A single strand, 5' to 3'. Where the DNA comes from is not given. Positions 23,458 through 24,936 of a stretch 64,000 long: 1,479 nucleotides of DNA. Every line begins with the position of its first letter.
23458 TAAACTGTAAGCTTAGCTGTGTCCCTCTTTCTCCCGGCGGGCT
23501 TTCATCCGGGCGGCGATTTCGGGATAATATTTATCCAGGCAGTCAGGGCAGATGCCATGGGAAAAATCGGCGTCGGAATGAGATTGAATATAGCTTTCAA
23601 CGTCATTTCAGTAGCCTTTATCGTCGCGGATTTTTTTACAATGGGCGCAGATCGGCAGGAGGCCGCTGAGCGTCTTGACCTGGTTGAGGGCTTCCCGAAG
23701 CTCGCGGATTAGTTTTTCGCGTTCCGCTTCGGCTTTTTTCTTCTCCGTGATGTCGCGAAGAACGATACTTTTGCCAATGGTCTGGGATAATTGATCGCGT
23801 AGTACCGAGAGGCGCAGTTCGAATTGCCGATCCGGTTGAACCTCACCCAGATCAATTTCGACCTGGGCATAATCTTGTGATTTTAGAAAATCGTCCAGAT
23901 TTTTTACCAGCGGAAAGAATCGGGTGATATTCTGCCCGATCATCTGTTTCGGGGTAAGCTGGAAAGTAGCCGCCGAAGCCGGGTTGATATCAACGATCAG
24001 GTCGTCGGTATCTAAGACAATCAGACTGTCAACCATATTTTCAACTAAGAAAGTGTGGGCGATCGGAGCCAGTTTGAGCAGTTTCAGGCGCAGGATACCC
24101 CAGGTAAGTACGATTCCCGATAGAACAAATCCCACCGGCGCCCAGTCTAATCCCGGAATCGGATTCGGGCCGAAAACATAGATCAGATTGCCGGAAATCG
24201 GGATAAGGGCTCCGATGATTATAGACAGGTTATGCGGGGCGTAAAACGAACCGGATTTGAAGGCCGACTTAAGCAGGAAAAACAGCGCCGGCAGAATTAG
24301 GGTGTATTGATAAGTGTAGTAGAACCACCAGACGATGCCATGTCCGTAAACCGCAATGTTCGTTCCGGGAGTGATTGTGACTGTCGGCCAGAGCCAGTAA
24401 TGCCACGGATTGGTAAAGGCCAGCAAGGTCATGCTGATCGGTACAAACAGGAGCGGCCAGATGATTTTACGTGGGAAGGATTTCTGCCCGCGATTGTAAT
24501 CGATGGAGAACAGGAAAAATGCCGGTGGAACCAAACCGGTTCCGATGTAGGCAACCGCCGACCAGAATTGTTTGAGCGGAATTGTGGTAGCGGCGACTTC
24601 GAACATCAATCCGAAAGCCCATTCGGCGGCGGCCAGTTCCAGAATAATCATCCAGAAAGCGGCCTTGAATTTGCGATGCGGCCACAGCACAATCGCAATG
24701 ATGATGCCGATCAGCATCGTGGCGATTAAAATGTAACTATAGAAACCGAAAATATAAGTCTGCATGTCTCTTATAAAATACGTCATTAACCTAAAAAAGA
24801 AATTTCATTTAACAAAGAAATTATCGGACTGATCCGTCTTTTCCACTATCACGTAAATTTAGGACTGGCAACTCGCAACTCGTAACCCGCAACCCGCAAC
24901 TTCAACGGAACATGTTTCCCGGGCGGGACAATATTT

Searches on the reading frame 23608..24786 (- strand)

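Call 44: search_protein_families(library=pfam, proteins=[window:23608-24786:-])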
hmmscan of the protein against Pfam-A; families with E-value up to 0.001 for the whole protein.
window:23608-24786:- (392 aa): 4 families
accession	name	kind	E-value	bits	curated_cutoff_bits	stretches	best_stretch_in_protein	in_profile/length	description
PF16927.11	HisKA_7TM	-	7.4e-51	173.6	28.6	1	19-241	1-224/224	N-terminal 7TM region of histidine kinase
PF08448.16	PAS_4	-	2.1e-07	31.6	23.1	1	248-350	1-109/110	PAS fold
PF13426.13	PAS_9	-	6.2e-07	30.1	27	1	255-348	4-103/103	PAS domain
PF00989.32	PAS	-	1.6e-06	28.5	22.6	1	247-346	6-113/113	PAS fold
